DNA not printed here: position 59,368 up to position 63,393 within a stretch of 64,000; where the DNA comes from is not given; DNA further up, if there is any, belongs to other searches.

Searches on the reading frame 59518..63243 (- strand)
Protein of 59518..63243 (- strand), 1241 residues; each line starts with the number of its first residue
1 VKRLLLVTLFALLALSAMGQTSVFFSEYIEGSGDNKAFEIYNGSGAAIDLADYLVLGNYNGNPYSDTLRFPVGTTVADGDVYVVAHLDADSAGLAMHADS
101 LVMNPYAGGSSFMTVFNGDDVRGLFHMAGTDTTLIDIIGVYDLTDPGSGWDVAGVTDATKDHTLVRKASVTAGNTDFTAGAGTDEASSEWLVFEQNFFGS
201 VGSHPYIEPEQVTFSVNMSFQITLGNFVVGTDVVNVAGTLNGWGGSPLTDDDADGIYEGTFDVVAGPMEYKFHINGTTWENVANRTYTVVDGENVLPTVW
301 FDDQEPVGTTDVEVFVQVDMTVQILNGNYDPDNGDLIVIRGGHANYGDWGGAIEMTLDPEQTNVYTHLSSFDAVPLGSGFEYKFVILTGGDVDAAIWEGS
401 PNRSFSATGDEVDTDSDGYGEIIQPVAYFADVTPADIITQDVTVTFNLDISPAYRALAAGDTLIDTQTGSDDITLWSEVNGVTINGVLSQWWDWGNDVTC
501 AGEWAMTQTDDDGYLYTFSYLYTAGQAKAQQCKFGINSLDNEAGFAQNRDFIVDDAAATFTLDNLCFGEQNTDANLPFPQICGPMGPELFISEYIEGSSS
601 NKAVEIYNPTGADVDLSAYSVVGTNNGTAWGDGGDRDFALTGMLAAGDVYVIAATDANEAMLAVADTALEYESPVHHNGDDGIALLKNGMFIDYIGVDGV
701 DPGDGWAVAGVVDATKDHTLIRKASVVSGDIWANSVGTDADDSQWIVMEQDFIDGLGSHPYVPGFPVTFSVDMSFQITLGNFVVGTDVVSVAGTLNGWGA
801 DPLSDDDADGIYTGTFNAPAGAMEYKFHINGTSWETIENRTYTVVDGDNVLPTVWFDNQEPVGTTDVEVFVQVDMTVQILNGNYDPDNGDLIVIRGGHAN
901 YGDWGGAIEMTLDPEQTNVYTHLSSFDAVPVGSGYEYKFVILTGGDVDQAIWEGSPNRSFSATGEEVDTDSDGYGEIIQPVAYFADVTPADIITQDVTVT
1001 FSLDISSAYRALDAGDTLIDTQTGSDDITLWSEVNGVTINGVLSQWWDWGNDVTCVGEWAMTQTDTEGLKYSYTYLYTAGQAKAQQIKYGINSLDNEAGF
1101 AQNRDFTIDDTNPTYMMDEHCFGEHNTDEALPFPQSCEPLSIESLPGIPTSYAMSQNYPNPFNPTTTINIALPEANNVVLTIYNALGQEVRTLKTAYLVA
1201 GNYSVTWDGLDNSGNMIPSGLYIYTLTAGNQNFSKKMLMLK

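Call 66: search_protein_families(library=pfam, proteins=[window:59518-63243:-], max_evalue=0.00001)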
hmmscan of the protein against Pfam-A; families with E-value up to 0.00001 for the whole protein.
window:59518-63243:- (1241 aa): 6 families
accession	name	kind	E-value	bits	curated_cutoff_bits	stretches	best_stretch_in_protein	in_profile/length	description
PF00932.25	LTD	-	2.1e-27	96.1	34.3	2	587-696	6-106/109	Lamin Tail Domain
PF00686.25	CBM_20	-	1.5e-21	76.4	23.3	0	330-408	11-88/97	Starch binding domain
PF13860.13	FlgD_ig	-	5.6e-14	52.3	27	1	1172-1230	18-77/79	FlgD Ig-like domain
PF18962.6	Por_Secre_tail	-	4e-07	30.7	27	1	1158-1238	2-74/75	Secretion system C-terminal sorting domain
PF13585.12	CHU_C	-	4.8e-07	30.2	27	0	1163-1232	15-77/86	CHU_C Type IX secretion signal domain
PF22058.2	X25_BaPul_like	-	4.9e-06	27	27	0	803-843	27-68/87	Pullulanase X25 domain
